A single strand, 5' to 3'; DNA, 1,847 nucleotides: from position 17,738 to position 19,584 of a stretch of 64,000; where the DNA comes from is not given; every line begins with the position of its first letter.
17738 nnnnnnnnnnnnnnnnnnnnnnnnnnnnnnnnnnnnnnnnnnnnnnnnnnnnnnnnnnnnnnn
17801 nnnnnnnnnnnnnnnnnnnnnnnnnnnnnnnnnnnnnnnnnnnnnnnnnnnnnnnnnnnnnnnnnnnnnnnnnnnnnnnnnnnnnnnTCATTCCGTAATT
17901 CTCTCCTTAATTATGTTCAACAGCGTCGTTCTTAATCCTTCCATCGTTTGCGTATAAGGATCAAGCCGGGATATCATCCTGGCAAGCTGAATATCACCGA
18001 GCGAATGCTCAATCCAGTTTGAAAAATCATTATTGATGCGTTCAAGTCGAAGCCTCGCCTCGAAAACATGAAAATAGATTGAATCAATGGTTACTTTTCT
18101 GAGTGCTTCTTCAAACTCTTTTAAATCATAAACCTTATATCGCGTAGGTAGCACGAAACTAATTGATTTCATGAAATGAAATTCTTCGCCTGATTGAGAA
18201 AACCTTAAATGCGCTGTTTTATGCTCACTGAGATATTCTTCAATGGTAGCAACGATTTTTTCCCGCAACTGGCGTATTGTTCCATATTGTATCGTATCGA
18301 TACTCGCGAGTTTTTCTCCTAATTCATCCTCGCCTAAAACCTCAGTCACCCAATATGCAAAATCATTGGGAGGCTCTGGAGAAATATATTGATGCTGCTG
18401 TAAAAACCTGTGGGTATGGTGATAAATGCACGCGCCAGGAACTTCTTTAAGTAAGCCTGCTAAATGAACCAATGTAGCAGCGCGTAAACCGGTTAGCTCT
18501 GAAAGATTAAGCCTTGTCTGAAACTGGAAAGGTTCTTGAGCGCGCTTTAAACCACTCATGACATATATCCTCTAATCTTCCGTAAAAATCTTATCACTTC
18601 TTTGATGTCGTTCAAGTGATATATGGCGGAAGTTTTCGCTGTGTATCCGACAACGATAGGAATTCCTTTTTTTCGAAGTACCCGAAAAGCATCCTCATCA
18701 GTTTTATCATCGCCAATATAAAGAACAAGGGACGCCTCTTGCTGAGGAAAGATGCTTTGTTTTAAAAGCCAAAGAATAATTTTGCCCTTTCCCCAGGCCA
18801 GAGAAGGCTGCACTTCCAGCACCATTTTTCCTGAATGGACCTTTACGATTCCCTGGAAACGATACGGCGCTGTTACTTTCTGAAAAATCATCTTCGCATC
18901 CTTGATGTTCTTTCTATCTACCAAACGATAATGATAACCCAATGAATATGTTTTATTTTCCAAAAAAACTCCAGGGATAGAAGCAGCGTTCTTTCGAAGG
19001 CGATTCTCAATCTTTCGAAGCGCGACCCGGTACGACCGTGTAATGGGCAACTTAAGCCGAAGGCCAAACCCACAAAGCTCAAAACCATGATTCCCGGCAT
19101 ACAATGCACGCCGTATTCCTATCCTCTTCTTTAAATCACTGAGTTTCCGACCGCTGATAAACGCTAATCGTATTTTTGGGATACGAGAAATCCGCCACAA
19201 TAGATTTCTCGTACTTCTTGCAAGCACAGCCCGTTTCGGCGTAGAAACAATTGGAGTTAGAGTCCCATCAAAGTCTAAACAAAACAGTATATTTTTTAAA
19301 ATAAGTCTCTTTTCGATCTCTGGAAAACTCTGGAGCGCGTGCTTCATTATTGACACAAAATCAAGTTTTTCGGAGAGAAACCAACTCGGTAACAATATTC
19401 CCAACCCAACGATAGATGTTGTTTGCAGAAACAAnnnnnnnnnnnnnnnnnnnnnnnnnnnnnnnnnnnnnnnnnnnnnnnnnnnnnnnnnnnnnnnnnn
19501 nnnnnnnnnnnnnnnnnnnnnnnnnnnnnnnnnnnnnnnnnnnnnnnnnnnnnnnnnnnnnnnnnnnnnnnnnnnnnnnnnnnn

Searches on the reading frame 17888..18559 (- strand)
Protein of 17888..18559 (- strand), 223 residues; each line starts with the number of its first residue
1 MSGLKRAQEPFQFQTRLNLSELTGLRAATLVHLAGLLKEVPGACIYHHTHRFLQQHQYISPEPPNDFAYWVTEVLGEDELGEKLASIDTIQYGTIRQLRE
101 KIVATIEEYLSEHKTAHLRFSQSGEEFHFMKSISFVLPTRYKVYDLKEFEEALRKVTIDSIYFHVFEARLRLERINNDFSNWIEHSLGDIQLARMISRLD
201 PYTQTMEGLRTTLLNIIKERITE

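Call 3: search_protein_families(library=pfam, proteins=[window:17888-18559:-], max_evalue=0.1)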
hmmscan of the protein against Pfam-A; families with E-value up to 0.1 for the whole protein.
window:17888-18559:- (223 aa): 1 family
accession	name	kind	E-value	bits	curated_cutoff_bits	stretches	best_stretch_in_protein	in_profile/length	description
PF19027.5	DUF5752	-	2e-67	227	23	1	8-217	1-207/208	Family of unknown function (DUF5752)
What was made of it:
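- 17888..18559 (-): DUF5752 protein, a homologue of Thermoproteus tenax OrfY (deposited as 'transcription factor'). PF19027 E 2e-67 (call 3).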

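Call 4: search_protein_families(library=ncbifam, proteins=[window:17888-18559:-], max_evalue=0.1)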
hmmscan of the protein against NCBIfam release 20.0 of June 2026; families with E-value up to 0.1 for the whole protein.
window:17888-18559:- (223 aa): 0 families

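Call 39: find_homologous_proteins(query=window:17891-18559:-)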
Query window:17891-18559:- (223 aa): 4946 proteins with E <= 0.001 among 5498 candidates; the best 120 are listed.
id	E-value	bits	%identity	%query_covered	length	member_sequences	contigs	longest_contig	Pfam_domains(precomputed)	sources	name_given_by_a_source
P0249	4.6e-144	495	100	100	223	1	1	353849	PF19027.6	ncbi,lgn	-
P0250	3.2e-110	385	76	99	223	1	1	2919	PF19027.6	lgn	-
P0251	5.6e-108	377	74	99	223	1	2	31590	PF19027.6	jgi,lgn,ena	-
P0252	6.7e-108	377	74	100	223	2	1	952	PF19027.6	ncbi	-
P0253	3.0e-107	375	74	99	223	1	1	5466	PF19027.6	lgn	-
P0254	3.5e-106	372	74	100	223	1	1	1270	PF19027.6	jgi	-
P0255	5.0e-106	371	74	100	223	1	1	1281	PF19027.6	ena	-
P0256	1.1e-105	370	72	99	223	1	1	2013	PF19027.6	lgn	-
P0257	4.5e-105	368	73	99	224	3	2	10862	PF19027.6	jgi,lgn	-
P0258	9.9e-105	367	73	99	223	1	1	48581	PF19027.6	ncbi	ncbi:MAG: DUF5752 family protein [Candidatus Omnitrophota bacterium]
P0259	1.2e-104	367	73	99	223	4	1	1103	PF19027.6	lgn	-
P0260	1.8e-104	366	73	100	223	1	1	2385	PF19027.6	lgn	-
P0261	2.4e-104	366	73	100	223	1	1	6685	PF19027.6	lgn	-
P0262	4.9e-104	364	74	99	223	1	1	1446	PF19027.6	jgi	jgi:hypothetical protein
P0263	4.9e-104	364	72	99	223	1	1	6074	PF19027.6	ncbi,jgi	-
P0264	5.9e-104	364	75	98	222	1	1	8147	PF19027.6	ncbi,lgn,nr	ncbi:MAG: DUF5752 family protein [Candidatus Omnitrophica bacterium]|nr:DUF5752 family protein [Cand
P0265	7.5e-104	364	72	100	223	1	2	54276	PF19027.6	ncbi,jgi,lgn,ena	ncbi:MAG: DUF5752 family protein [Candidatus Omnitrophota bacterium]|jgi:hypothetical protein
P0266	7.7e-104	364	71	99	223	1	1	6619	PF19027.6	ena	-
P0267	1.3e-103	363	75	97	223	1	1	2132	PF19027.6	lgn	-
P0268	1.5e-103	363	72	100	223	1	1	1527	PF19027.6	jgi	-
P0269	1.8e-103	363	73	99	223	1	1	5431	PF19027.6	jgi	-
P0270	1.8e-103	363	73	100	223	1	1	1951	PF19027.6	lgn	-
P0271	2.6e-103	362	74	98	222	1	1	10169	PF19027.6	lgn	-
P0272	3.7e-103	362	71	98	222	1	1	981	PF19027.6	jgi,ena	-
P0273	6.8e-103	361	72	99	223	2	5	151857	PF19027.6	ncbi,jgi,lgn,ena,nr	ncbi:MAG TPA: DUF5752 family protein [Candidatus Omnitrophota bacterium]|nr:DUF5752 family protein [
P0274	1.0e-102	360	72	99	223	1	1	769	PF19027.6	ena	-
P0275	1.5e-102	360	71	100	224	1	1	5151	PF19027.6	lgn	-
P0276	1.9e-102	359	73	97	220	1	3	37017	PF19027.6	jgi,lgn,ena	-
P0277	1.9e-102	359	71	100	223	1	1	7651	PF19027.6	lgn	-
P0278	2.1e-102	359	72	100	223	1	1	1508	PF19027.6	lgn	-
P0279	2.2e-102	359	72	97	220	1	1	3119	PF19027.6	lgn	-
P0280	3.1e-102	359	70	100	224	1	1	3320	PF19027.6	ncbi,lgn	ncbi:MAG: DUF5752 family protein [Candidatus Omnitrophota bacterium]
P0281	4.6e-102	358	74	97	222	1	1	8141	PF19027.6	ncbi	-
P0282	4.7e-102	358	70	100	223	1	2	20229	PF19027.6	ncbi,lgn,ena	-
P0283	5.2e-102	358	73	95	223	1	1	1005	PF19027.6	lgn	-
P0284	6.5e-102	358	72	99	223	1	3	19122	PF19027.6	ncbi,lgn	-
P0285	6.8e-102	357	72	100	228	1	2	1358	PF19027.6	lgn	-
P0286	7.5e-102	357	71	99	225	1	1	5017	PF19027.6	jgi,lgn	jgi:hypothetical protein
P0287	8.3e-102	357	73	97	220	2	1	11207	PF19027.6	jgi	jgi:hypothetical protein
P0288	9.7e-102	357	75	97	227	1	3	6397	PF19027.6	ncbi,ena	-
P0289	1.0e-101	357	70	100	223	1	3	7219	PF19027.6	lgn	-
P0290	1.4e-101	357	71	99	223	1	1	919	PF19027.6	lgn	-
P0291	1.5e-101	356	71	97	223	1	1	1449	PF19027.6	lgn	-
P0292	1.7e-101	356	70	100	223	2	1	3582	PF19027.6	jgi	-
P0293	1.8e-101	356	70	100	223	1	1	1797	PF19027.6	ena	-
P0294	2.1e-101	356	73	99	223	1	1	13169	PF19027.6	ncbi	ncbi:MAG: DUF5752 family protein [Candidatus Omnitrophota bacterium]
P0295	2.7e-101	356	71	99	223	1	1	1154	PF19027.6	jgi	jgi:hypothetical protein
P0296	3.1e-101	355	72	98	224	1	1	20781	PF19027.6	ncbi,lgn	-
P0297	4.0e-101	355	69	100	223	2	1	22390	PF19027.6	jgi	jgi:hypothetical protein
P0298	4.1e-101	355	72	98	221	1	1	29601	PF19027.6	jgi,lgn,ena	-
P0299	4.2e-101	355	69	100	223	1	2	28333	PF19027.6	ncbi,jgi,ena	ncbi:MAG: DUF5752 family protein [Candidatus Omnitrophota bacterium]|jgi:hypothetical protein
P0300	4.2e-101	355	72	95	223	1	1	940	PF19027.6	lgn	-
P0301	4.3e-101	355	71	99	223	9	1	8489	PF19027.6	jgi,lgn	-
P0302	4.4e-101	355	70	100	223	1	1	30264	PF19027.6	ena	-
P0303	4.5e-101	355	72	99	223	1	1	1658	PF19027.6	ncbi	-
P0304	4.6e-101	355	70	100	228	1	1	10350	PF19027.6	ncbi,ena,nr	ncbi:MAG: DUF5752 family protein [Candidatus Omnitrophica bacterium]|nr:DUF5752 family protein [Cand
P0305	4.7e-101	355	73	99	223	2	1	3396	PF19027.6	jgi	-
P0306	4.8e-101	355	71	100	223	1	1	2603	PF19027.6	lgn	-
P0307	5.0e-101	355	70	100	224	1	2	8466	PF19027.6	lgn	-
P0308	5.1e-101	355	72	95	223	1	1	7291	PF19027.6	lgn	-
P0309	6.3e-101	354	71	100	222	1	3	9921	PF19027.6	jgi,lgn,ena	jgi:hypothetical protein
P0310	6.5e-101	354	69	100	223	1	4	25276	PF19027.6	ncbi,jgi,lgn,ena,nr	ncbi:hypothetical protein D4R78_07410 [bacterium]|nr:MAG: hypothetical protein D4R78_07410 [bacteriu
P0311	7.2e-101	354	73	94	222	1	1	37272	PF19027.6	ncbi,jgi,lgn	ncbi:MAG: DUF5752 family protein [Candidatus Omnitrophota bacterium]|jgi:hypothetical protein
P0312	7.9e-101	354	70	100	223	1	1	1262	PF19027.6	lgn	-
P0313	8.4e-101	354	69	99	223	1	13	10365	PF19027.6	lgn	-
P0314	8.9e-101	354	72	100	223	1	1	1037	PF19027.6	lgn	-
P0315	9.5e-101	354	73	98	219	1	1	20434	PF19027.6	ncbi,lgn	ncbi:MAG: DUF5752 family protein [bacterium]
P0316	9.7e-101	354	69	99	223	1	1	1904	PF19027.6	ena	-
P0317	9.9e-101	354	72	94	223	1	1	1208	PF19027.6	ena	-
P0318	1.1e-100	354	69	100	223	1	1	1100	PF19027.6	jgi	-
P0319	1.2e-100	353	70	99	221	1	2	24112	PF19027.6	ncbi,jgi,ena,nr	ncbi:MAG: hypothetical protein AMJ95_08260 [Omnitrophica WOR_2 bacterium SM23_72]|nr:MAG: hypothetic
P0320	1.3e-100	353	71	100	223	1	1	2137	PF19027.6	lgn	-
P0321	1.4e-100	353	72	94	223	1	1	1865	PF19027.6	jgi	-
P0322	1.6e-100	353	69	95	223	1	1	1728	PF19027.6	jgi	-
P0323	1.6e-100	353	69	100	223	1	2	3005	PF19027.6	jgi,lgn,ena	-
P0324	1.7e-100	353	70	99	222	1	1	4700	PF19027.6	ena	-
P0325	1.7e-100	353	69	100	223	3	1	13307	PF19027.6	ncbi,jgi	ncbi:MAG: DUF5752 family protein [Candidatus Omnitrophota bacterium]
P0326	2.0e-100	353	70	100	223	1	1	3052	PF19027.6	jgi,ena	-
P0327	2.1e-100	353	69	100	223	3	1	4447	PF19027.6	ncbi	-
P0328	2.3e-100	352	70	100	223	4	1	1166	PF19027.6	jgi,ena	-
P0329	2.4e-100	352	69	99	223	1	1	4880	PF19027.6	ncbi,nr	ncbi:MAG: DUF5752 family protein [Candidatus Omnitrophica bacterium]|nr:DUF5752 family protein [Cand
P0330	2.4e-100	352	71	99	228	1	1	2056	PF19027.6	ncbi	-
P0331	2.6e-100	352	70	100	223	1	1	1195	PF19027.6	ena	-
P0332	2.9e-100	352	69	100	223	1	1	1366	PF19027.6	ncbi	-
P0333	2.9e-100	352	70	100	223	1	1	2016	PF19027.6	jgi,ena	-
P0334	3.0e-100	352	70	100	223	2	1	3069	PF19027.6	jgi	-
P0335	3.0e-100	352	69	99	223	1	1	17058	PF19027.6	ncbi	ncbi:MAG: DUF5752 family protein [Candidatus Omnitrophota bacterium]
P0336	3.1e-100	352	70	100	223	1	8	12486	PF19027.6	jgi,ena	-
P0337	3.1e-100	352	70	99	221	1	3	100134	PF19027.6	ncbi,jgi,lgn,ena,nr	ncbi:MAG: hypothetical protein AMJ95_00270 [Omnitrophica WOR_2 bacterium SM23_72]|nr:MAG: hypothetic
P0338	3.3e-100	352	70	99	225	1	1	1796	PF19027.6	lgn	-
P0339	3.3e-100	352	71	99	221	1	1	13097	PF19027.6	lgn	-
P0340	3.4e-100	352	68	100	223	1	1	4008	PF19027.6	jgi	jgi:hypothetical protein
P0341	3.4e-100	352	70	100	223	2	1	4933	PF19027.6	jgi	-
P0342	3.9e-100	352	74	97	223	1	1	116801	PF19027.6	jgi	-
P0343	4.2e-100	352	70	99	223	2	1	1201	PF19027.6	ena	-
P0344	4.2e-100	352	70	100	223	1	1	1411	PF19027.6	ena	-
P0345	4.2e-100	352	69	100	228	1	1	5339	PF19027.6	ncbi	-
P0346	4.2e-100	352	68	100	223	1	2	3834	PF19027.6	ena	-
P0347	4.4e-100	352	69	100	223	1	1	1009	PF19027.6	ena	-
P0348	4.7e-100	351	70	100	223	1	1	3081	PF19027.6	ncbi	-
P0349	5.0e-100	351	72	94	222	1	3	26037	PF19027.6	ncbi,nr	ncbi:MAG: DUF5752 family protein [Candidatus Omnitrophica bacterium]|nr:DUF5752 family protein [Cand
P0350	5.0e-100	351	69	100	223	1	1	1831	PF19027.6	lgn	-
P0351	5.0e-100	351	72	100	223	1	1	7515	PF19027.6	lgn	-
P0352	5.4e-100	351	70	100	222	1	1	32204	PF19027.6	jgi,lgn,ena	-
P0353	5.7e-100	351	73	100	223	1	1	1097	PF19027.6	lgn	-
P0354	6.2e-100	351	70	98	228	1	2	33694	PF19027.6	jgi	jgi:hypothetical protein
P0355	6.6e-100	351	71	100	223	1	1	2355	PF19027.6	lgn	-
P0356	7.0e-100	351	69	99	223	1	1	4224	PF19027.6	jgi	jgi:hypothetical protein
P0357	7.5e-100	351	69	99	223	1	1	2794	PF19027.6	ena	-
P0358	8.0e-100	351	72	94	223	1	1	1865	PF19027.6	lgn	-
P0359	8.5e-100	351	68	100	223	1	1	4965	PF19027.6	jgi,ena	-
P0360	9.4e-100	351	70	100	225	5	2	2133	PF19027.6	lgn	-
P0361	9.6e-100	350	70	100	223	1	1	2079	PF19027.6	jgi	jgi:hypothetical protein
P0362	1.1e-99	350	70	99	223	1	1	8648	PF19027.6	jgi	jgi:hypothetical protein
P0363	1.2e-99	350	70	100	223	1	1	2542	PF19027.6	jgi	-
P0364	1.2e-99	350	70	100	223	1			PF19027.6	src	-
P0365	1.3e-99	350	69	100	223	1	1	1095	PF19027.6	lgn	-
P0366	1.4e-99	350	70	100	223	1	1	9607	PF19027.6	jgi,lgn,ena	jgi:hypothetical protein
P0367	1.4e-99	350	68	100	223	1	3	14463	PF19027.6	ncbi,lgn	-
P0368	1.4e-99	350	70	100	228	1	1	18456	PF19027.6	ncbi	ncbi:MAG: DUF5752 family protein [Candidatus Omnitrophota bacterium]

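Call 40: search_solved_structures(query=window:17891-18559:-, max_evalue=10)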
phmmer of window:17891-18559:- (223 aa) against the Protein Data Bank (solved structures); distinct sequences matched with E-value up to 10: 9.
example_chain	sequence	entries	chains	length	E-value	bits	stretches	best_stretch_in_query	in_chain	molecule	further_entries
4cso_A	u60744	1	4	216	1.1e-21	80.6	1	6-205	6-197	ORFY PROTEIN, TRANSCRIPTION FACTOR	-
1m62_A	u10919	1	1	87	0.48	13.2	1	61-111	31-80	BAG-family molecular chaperone regulator-4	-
1m7k_A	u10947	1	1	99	0.75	12.6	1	61-111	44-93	Silencer of Death Domains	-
4k86_A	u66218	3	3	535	1.3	11.8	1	93-178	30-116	Proline--tRNA ligase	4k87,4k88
7r5j_00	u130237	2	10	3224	1.3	11.8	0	165-194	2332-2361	E3 SUMO-protein ligase RanBP2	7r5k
6z6o_A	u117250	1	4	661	1.4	11.7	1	46-127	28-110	Histone deacetylase HDA1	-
6z6f_A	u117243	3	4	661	1.4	11.7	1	46-127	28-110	Histone deacetylase HDA1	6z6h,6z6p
6z6f_B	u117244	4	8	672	1.4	11.7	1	46-127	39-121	Histone deacetylase HDA1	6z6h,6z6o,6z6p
5yq7_T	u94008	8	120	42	1.6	11.5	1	8-36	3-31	Alpha subunit of light-harvesting 1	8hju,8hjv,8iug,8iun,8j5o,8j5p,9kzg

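Call 45: search_solved_structures(query=window:17891-18559:-, max_evalue=0.001, show_alignments=1)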
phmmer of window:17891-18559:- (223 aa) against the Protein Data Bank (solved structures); distinct sequences matched with E-value up to 0.001: 1.
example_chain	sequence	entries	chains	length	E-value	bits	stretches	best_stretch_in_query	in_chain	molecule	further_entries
4cso_A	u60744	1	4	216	1.1e-21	80.6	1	6-205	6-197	ORFY PROTEIN, TRANSCRIPTION FACTOR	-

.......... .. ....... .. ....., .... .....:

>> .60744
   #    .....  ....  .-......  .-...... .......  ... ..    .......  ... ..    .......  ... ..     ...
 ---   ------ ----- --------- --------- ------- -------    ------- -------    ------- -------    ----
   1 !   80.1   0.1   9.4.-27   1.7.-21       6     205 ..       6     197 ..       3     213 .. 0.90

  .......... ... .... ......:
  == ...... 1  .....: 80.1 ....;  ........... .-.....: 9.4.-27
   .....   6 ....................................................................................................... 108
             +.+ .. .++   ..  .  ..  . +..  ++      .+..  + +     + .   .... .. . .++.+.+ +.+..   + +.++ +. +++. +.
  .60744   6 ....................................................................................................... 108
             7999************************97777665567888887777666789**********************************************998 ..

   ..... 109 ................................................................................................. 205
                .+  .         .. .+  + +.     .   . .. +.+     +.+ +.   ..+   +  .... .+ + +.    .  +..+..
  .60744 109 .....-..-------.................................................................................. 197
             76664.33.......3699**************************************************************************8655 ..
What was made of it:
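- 17888..18559 (-): PDB 4cso E 1.1e-21 over residues 6-205 (calls 40, 45).
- On OrfY / DUF5752: 4cso E 1.1e-21 (call 45).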

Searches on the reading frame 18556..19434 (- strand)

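Call 3: search_protein_families(library=pfam, proteins=[window:18556-19434:-], max_evalue=0.1)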
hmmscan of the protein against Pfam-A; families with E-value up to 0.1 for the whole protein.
window:18556-19434:- (292 aa): 4 families
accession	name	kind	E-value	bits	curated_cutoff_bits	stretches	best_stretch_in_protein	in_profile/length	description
PF02358.22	Trehalose_PPase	-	1.5e-42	145.8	27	1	52-272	1-229/235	Trehalose-phosphatase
PF05116.19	S6PP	-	0.0046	17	20.3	0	49-105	3-53/247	Sucrose-6F-phosphate phosphohydrolase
PF10291.14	muHD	-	0.046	13.7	25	1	33-84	128-179/261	Muniscin C-terminal mu homology domain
PF01513.26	NAD_kinase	-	0.056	14.2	25.5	1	231-261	70-100/130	ATP-NAD kinase N-terminal domain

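Call 4: search_protein_families(library=ncbifam, proteins=[window:18556-19434:-], max_evalue=0.1)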
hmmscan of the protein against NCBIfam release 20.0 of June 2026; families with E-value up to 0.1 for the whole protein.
window:18556-19434:- (292 aa): 5 families
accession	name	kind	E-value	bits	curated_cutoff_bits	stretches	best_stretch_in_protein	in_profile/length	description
TIGR00685.1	T6PP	equivalog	1.7e-48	165.6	68.05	1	49-287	4-248/250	trehalose-phosphatase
NF011071.0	PRK14501.1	equivalog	2.3e-42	145.1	634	1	45-287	490-724/729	bifunctional alpha,alpha-trehalose-phosphate synthase (UDP-forming)/trehalose-phosphatase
NF007560.0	PRK10187.1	equivalog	1.6e-25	89.9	327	1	46-288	12-244/266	trehalose-phosphatase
TIGR01484.1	HAD-SF-IIB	subfamily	1e-16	61.7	41.8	1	50-256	1-218/221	HAD-IIB family hydrolase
TIGR01662.1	HAD-SF-IIIA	subfamily_domain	0.0053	16.9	44.6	0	51-79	3-34/141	HAD-IIIA family hydrolase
